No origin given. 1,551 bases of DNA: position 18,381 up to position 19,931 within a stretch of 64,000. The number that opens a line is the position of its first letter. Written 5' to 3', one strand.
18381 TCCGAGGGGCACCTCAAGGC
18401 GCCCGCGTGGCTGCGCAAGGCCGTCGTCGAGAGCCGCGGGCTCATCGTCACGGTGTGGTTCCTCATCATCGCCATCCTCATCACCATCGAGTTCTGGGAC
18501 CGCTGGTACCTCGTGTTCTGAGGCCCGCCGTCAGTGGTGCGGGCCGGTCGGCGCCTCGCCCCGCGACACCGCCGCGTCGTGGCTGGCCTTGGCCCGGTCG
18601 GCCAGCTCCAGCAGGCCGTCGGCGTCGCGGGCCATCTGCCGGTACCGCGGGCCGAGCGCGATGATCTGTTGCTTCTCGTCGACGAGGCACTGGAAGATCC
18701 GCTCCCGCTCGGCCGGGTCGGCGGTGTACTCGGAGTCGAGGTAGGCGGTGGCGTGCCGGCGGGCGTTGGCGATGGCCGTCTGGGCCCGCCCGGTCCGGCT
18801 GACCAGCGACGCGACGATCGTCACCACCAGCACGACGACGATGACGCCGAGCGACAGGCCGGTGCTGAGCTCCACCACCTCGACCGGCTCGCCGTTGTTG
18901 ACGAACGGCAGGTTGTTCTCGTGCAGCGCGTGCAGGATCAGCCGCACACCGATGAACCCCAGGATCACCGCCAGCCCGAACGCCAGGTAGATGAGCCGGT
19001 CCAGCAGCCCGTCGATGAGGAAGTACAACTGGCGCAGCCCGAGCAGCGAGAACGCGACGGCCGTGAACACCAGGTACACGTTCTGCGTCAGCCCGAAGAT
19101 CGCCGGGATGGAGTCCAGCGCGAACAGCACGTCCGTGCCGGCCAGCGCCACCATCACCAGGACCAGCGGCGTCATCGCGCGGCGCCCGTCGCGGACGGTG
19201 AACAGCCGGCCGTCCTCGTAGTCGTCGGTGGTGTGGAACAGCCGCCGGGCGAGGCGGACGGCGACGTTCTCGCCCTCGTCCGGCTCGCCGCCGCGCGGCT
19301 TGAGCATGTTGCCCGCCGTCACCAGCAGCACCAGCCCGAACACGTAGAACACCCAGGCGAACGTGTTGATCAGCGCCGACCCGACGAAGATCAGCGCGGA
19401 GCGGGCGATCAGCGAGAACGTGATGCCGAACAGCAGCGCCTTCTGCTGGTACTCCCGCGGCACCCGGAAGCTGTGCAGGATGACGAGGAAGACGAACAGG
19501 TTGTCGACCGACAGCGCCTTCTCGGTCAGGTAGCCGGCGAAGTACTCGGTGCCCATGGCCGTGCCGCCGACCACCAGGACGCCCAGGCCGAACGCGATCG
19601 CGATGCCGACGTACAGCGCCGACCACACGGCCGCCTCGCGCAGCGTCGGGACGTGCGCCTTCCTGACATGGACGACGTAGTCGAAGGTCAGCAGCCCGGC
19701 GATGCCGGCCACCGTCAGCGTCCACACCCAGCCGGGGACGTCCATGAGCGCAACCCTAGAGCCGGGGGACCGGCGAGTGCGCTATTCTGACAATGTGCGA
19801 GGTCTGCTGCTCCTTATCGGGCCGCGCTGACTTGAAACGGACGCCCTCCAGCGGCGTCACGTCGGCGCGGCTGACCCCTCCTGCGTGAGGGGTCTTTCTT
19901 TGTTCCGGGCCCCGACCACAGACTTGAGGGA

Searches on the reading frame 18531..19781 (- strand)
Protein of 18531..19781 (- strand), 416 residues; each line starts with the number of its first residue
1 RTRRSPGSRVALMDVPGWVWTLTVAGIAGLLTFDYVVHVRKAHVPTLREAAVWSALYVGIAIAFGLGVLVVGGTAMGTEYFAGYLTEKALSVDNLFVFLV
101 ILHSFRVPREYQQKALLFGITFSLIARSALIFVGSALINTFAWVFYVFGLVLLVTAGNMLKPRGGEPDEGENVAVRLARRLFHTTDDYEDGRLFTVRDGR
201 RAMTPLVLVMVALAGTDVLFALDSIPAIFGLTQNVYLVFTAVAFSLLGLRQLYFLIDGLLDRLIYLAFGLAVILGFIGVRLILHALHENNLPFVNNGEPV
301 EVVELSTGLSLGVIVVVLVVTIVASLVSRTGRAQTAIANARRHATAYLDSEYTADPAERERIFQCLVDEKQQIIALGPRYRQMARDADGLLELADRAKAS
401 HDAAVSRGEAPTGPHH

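Call 94: search_protein_families(library=pfam, proteins=[window:18531-19781:-], max_evalue=0.001)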
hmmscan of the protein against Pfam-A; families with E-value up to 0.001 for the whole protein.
window:18531-19781:- (416 aa): 1 family
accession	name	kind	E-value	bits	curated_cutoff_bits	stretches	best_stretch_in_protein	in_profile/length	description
PF03741.22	TerC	-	6.1e-47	160.1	27.8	1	81-284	1-177/178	Integral membrane protein TerC family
